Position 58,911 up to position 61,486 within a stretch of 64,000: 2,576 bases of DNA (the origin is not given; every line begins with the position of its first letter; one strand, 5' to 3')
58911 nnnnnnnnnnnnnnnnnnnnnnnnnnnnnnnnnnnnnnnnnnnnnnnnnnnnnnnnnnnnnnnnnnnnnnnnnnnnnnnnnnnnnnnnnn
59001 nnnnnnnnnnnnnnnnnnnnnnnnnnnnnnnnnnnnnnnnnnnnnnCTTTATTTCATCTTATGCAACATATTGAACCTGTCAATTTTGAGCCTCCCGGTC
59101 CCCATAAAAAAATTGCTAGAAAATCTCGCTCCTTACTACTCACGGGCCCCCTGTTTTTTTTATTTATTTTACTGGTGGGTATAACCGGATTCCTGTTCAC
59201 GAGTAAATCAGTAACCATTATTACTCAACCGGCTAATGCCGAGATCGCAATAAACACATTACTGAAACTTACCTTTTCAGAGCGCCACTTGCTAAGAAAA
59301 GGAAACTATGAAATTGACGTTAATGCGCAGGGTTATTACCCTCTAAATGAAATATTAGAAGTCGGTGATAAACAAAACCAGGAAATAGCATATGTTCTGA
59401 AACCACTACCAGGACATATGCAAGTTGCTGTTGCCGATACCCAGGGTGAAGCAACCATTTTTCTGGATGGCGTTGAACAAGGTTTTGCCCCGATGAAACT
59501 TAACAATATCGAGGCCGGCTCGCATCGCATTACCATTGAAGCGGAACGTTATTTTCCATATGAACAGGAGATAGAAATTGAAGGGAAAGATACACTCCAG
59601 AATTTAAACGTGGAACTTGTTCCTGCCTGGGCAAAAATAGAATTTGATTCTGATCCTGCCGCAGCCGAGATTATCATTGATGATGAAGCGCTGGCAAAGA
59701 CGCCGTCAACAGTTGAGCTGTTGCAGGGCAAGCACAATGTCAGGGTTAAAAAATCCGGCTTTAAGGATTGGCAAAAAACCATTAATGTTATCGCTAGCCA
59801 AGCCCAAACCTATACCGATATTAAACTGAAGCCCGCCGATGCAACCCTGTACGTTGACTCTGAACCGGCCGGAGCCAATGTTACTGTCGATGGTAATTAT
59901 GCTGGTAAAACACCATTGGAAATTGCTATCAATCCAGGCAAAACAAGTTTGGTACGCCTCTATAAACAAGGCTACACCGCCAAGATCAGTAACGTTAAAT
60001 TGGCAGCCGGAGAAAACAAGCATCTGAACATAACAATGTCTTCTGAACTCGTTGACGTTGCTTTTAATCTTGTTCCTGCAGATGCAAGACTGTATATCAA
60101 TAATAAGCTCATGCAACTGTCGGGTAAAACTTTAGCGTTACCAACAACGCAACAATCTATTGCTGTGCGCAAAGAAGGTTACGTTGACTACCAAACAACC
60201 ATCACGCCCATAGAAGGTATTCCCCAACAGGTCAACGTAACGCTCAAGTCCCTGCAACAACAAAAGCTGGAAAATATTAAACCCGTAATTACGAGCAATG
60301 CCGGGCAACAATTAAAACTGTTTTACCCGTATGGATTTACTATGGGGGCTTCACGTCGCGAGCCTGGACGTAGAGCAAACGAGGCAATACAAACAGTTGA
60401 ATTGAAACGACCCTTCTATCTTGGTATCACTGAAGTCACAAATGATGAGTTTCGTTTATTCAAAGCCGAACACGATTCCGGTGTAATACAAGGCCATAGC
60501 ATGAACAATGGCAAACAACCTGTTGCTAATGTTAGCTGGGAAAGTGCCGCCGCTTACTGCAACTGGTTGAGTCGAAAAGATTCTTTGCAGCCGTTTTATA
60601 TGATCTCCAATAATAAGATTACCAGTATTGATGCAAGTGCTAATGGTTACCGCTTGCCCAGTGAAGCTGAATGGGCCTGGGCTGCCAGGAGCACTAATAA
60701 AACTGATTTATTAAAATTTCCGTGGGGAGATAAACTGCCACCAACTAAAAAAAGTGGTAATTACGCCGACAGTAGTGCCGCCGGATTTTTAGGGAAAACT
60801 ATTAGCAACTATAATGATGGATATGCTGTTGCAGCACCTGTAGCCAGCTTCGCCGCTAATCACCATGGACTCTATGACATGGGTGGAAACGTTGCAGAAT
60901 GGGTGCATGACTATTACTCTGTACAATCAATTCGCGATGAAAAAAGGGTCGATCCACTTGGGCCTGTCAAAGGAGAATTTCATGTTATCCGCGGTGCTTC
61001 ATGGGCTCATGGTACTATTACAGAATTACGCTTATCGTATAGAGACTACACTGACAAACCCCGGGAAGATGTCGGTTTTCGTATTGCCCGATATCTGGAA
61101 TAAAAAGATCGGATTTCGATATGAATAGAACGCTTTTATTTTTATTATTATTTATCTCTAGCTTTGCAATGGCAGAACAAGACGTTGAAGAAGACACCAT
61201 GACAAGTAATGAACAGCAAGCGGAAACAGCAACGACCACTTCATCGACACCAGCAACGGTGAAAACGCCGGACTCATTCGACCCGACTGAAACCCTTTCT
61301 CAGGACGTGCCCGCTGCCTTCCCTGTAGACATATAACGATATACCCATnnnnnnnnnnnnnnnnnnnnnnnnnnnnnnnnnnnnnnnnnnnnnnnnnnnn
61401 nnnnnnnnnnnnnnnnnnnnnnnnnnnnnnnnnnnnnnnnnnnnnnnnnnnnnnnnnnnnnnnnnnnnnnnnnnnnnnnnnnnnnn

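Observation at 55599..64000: Operon of at least 8 genes for a putative proton-motive-force-driven trans-envelope apparatus of unrecognised type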

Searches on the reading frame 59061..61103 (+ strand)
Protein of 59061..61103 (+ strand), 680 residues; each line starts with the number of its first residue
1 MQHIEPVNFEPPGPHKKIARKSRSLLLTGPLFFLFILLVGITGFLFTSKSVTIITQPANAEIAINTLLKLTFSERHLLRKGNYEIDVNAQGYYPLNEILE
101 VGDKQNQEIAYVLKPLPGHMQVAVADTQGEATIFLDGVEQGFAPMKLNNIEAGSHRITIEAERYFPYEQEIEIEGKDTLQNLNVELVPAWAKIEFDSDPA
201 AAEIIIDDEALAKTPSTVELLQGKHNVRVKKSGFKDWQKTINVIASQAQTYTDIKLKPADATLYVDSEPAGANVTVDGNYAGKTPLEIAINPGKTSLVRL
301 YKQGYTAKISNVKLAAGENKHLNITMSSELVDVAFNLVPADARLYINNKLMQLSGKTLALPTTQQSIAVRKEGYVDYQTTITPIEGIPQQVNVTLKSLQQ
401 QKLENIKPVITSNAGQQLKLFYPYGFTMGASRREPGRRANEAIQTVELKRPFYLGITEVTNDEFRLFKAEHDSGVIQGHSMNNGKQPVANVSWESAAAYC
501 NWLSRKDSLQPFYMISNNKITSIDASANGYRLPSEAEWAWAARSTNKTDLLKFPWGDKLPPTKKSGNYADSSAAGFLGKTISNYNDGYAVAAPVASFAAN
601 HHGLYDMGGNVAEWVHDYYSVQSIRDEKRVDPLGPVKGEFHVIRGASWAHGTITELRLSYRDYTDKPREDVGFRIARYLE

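Call 4: search_protein_families(library=pfam, proteins=[window:59061-61103:+], max_evalue=1)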
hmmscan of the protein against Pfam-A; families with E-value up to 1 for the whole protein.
window:59061-61103:+ (680 aa): 6 families
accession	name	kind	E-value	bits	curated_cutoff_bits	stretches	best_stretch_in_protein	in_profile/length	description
PF08308.17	PEGA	-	1.8e-56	188.4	20.8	5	262-326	3-67/71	PEGA domain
PF03781.23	FGE-sulfatase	-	9.5e-44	150.4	23.3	1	426-677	13-255/255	Sulfatase-modifying factor enzyme 1-like domain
PF13620.12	CarboxypepD_reg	-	3.6e-11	43.7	32.3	0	220-256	45-81/82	Carboxypeptidase regulatory-like domain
PF13715.12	CarbopepD_reg_2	-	6.6e-06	26.5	32.2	0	146-186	37-76/88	CarboxypepD_reg-like domain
PF07550.17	Shr-like_HID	-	0.00023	22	22.3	0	68-93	48-73/82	Heme-binding protein Shr-like, Hb-interacting domain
PF22820.2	TcaA_3rd_4th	-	0.0029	17.9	27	0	251-285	4-37/73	TcaA protein 3rd/4th domain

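Call 5: search_protein_families(library=ncbifam, proteins=[window:59061-61103:+], max_evalue=0.1)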
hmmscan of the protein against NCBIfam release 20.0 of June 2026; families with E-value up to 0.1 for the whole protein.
window:59061-61103:+ (680 aa): 12 families
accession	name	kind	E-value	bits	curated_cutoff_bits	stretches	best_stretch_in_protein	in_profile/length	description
TIGR03525.2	GldK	equivalog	1.2e-33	117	350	1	485-676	219-404/408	T9SS ring complex lipoprotein PorK/GldK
NF051459.1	pyoverdine_PvdO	equivalog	3.2e-18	65.8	500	1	425-678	43-279/280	dihydropyoverdine dehydrogenase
TIGR02171.1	Fb_sc_TIGR02171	subfamily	3.1e-14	52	544.35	1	442-620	62-219/912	TIGR02171 family lipoprotein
TIGR03524.1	GldJ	equivalog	2.8e-12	46.1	458.2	1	528-620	262-366/559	gliding motility lipoprotein GldJ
TIGR03530.1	GldJ_short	equivalog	5.7e-12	45.2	382.9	1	487-633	161-331/396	gliding motility lipoprotein GldJ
NF041186.1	SenA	equivalog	3e-10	40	420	1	483-676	268-381/382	selenoneine synthase SenA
NF047815.1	LIC10124_lipo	equivalog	3.5e-10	39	650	1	191-295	198-305/516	LIC10124 family lipoprotein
TIGR03440.2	egtB_TIGR03440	equivalog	4.3e-06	26.1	360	1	527-665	290-400/413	ergothioneine biosynthesis protein EgtB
TIGR04344.1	ovoA_Nterm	equivalog_domain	0.00015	20.8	400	1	489-674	298-442/444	5-histidylcysteine sulfoxide synthase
NF045999.1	MAG1140_fam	equivalog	0.017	15.2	35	1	31-136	9-116/126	MAG1140 family protein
NF008677.0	PRK11697.1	equivalog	0.027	13.8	246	0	218-321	112-212/238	two-component system response regulator BtsR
TIGR03000.1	plancto_dom_1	domain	0.068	13.1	43.1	0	338-358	9-29/75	TIGR03000 domain-containing protein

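Call 6: search_protein_families(library=padloc, proteins=[window:59061-61103:+], max_evalue=0.1)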
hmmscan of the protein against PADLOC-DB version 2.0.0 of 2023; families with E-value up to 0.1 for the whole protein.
window:59061-61103:+ (680 aa): 0 families

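Call 37: search_solved_structures(query=window:59061-61103:+, max_evalue=0.001)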
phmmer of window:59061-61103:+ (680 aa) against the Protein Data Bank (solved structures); distinct sequences matched with E-value up to 0.001: 23.
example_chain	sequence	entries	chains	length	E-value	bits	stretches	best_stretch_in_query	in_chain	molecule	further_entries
2y3c_A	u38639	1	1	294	2.3e-16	62.8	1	445-651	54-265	TREPONEMA DENTICOLA VARIABLE PROTEIN 1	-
8aru_A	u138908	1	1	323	5.3e-16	61.6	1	527-675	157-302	Formylglycine-generating enzyme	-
1y1e_X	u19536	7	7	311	7.2e-16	61.2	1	529-675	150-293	C-alpha-formyglycine-generating enzyme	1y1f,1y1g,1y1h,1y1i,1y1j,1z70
5ssx_A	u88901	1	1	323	8.7e-16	60.9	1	527-675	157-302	Formylglycine-generating enzyme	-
2aii_X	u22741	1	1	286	8.9e-16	60.9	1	529-675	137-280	Sulfatase modifying factor 1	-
5nxl_A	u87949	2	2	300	9.2e-16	60.8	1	525-652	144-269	Non-specific serine/threonine protein kinase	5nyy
6s07_A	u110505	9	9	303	9.7e-16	60.8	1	525-652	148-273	Formylglycine-generating enzyme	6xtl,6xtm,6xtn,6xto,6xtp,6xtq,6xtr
5ssy_A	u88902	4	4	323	9.8e-16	60.7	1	529-675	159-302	Formylglycine-generating enzyme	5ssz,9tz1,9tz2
2aft_X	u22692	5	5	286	1.2e-15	60.5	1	529-675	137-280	Sulfatase modifying factor 1 | Sulfatase-modifying factor 1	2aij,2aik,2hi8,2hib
2afy_X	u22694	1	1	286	1.2e-15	60.5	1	529-675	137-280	Sulfatase modifying factor 1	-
31dc_A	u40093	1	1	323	1.3e-15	60.3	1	529-675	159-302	Formylglycine-generating enzyme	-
9myj_B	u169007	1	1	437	1.5e-15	60.2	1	486-677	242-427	Lipoprotein, putative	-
9p6h_B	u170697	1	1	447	1.6e-15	60.1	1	486-677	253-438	Lipoprotein, putative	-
6muj_A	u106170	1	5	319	1.6e-15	60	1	515-676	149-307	Formylglycine-generating enzyme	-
2q17_A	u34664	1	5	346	1.9e-15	59.8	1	514-676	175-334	formylglycine generating enzyme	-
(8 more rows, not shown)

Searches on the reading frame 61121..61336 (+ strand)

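Call 4: search_protein_families(library=pfam, proteins=[window:61121-61336:+], max_evalue=1)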
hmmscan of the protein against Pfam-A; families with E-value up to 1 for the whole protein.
window:61121-61336:+ (71 aa): 4 families
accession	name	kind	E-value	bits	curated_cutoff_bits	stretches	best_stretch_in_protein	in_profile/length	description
PF21827.1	New_glue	-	0.013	15.7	31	1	4-58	3-61/94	New glue protein family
PF21529.2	GLV1-2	-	0.13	13.6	28.1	1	6-39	5-41/69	Gloven 1/2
PF02909.22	TetR_C_1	-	0.17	12.2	21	1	4-59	68-125/146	Tetracyclin repressor-like, C-terminal domain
PF20077.4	CcmD_alt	-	0.23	12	23.5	1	5-30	2-29/61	CcmD family protein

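Call 5: search_protein_families(library=ncbifam, proteins=[window:61121-61336:+], max_evalue=0.1)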
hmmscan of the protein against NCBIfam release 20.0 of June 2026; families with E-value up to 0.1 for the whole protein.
window:61121-61336:+ (71 aa): 1 family
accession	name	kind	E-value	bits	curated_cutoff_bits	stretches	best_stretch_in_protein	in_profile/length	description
TIGR03593.1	yidC_nterm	equivalog_domain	0.0058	16.3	58.25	1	3-64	3-61/363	membrane protein insertase YidC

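Call 6: search_protein_families(library=padloc, proteins=[window:61121-61336:+], max_evalue=0.1)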
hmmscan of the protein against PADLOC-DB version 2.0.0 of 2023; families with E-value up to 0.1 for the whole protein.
window:61121-61336:+ (71 aa): 0 families
